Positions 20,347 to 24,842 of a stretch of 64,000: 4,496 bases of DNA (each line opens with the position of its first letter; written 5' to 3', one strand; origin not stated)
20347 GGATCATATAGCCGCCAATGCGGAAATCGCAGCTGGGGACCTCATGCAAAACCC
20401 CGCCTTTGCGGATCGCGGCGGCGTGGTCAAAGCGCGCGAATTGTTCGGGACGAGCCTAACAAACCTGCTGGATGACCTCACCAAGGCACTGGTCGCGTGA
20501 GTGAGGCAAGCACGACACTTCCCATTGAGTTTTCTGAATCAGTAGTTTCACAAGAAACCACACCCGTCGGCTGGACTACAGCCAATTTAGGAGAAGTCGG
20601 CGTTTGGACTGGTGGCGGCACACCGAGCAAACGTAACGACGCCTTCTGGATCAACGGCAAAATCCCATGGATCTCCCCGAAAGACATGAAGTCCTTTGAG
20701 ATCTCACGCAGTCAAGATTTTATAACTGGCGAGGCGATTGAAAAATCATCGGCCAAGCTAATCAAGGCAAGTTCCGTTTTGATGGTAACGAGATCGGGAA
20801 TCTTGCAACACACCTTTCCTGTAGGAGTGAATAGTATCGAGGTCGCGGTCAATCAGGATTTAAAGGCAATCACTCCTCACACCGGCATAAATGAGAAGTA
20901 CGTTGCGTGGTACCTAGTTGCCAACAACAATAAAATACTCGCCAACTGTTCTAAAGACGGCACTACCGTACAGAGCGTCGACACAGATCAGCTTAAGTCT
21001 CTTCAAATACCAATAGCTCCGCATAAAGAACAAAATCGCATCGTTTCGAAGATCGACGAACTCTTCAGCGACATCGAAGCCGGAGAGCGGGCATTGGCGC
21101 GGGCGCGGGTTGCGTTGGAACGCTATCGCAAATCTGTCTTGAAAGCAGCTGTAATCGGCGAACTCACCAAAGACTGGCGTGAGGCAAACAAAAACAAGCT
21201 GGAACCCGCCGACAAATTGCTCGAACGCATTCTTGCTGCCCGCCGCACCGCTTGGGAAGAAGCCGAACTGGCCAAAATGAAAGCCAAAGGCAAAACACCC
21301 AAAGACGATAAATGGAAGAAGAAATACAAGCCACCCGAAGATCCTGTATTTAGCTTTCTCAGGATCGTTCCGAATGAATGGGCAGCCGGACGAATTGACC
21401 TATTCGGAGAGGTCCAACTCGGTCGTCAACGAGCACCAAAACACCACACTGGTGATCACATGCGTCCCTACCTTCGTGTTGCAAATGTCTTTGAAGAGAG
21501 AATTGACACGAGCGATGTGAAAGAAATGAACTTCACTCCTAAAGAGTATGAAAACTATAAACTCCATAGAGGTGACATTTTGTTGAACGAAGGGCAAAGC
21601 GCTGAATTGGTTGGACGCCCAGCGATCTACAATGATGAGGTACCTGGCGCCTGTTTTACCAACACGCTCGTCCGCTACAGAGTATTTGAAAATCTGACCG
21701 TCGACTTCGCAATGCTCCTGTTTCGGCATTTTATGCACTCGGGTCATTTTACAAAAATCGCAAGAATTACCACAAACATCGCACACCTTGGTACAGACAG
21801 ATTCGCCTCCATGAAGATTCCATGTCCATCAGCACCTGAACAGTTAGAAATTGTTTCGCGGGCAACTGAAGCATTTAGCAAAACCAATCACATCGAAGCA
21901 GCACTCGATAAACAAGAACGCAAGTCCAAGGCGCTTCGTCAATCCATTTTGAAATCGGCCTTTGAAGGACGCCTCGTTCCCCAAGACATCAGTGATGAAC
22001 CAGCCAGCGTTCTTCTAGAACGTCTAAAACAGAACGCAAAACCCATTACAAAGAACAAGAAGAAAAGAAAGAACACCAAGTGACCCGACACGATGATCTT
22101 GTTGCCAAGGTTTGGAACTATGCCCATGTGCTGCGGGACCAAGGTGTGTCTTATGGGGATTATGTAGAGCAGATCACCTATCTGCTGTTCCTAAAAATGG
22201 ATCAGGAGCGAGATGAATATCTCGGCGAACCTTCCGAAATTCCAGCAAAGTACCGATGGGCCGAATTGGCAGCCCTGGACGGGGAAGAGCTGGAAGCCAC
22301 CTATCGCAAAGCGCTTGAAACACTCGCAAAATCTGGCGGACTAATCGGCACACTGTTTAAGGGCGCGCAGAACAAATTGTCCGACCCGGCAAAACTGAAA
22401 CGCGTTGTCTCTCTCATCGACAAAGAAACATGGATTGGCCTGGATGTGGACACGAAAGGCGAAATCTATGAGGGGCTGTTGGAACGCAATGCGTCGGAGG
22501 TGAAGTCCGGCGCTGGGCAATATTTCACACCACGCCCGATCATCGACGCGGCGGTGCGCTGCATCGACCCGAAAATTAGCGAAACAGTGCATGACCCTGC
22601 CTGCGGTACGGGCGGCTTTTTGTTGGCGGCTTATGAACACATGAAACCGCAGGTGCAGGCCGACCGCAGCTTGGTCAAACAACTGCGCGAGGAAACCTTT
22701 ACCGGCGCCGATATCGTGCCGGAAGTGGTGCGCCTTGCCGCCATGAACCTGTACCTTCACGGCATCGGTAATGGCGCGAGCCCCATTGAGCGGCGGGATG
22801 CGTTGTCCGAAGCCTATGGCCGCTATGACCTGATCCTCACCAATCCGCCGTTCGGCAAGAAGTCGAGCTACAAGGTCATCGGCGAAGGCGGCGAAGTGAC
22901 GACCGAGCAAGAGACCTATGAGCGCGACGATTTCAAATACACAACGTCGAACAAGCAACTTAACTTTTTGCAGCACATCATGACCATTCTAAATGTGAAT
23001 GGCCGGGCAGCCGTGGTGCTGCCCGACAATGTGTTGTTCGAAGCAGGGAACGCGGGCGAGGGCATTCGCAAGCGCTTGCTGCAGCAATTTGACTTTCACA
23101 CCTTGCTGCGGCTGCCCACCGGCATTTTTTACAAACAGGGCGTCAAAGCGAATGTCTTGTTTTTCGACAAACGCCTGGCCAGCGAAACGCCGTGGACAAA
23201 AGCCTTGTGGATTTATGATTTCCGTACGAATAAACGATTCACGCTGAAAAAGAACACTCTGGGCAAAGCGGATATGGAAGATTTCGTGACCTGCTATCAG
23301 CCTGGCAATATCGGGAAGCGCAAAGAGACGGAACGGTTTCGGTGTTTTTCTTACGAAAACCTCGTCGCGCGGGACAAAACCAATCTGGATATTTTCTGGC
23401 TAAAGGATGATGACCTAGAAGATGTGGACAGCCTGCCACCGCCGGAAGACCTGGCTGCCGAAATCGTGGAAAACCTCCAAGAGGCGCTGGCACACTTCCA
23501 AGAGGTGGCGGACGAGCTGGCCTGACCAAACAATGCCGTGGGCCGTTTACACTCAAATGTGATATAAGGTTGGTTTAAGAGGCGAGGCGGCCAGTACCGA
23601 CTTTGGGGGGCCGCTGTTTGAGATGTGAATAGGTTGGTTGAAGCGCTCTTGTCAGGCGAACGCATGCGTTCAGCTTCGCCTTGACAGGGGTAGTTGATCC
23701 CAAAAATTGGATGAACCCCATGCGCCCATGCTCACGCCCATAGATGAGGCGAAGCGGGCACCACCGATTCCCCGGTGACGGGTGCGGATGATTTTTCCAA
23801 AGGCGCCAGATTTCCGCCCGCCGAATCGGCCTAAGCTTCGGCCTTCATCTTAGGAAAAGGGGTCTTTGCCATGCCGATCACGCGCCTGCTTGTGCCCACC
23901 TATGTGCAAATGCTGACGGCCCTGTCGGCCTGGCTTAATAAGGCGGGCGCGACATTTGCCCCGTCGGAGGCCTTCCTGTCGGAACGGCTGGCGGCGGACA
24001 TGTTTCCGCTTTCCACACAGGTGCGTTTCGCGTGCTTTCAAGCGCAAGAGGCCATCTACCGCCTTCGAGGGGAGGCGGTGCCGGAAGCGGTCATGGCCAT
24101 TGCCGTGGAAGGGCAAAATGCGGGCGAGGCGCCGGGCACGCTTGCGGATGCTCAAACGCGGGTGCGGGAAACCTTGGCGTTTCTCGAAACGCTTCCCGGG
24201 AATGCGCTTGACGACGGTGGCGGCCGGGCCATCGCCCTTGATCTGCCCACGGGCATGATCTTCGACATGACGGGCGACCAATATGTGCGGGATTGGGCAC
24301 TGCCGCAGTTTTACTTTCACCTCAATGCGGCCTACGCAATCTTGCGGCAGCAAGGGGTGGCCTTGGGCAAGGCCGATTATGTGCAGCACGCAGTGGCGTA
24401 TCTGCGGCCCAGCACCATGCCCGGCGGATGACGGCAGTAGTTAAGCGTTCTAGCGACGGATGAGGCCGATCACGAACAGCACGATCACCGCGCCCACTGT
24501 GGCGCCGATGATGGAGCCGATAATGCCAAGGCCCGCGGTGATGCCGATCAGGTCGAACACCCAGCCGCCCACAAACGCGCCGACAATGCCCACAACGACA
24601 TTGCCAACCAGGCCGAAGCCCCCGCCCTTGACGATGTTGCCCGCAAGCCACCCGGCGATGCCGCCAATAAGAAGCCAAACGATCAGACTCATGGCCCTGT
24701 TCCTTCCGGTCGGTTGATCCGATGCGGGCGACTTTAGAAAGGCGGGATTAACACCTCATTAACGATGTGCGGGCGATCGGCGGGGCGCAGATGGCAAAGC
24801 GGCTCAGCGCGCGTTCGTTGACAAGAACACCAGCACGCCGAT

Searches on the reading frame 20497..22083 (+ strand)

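Call 72: search_protein_families(library=pfam, proteins=[window:20497-22083:+], max_evalue=0.00001)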
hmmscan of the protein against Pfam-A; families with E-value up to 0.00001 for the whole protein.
window:20497-22083:+ (528 aa): 1 family
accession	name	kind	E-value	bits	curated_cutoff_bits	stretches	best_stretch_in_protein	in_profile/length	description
PF01420.25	Methylase_S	-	4e-29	102.4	22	2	23-198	1-163/168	Type I restriction modification DNA specificity domain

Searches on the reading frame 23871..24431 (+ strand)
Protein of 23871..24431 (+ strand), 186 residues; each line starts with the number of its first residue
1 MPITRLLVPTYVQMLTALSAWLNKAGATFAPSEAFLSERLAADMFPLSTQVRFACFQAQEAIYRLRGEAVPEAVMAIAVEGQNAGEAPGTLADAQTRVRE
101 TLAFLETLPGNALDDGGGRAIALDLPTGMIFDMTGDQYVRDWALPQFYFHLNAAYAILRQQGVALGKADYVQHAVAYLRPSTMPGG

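Call 8: search_protein_families(library=pfam, proteins=[window:23871-24431:+], max_evalue=0.01)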
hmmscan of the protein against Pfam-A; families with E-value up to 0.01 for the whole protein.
window:23871-24431:+ (186 aa): 1 family
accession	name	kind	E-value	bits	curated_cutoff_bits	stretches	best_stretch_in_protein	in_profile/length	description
PF09351.15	DUF1993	-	1.3e-41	142.7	23.4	1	6-171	4-161/161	Domain of unknown function (DUF1993)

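Call 9: search_protein_families(library=ncbifam, proteins=[window:23871-24431:+], max_evalue=0.01)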
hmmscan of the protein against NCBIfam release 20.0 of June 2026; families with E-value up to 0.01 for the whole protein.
window:23871-24431:+ (186 aa): 0 families

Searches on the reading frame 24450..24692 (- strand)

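Call 8: search_protein_families(library=pfam, proteins=[window:24450-24692:-], max_evalue=0.01)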
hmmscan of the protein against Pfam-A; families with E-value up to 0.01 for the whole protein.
window:24450-24692:- (80 aa): 1 family
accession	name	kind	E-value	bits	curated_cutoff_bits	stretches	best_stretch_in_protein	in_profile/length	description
PF04226.18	Transgly_assoc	-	1.7e-12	47.8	25.3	1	32-80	1-49/49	Transglycosylase associated protein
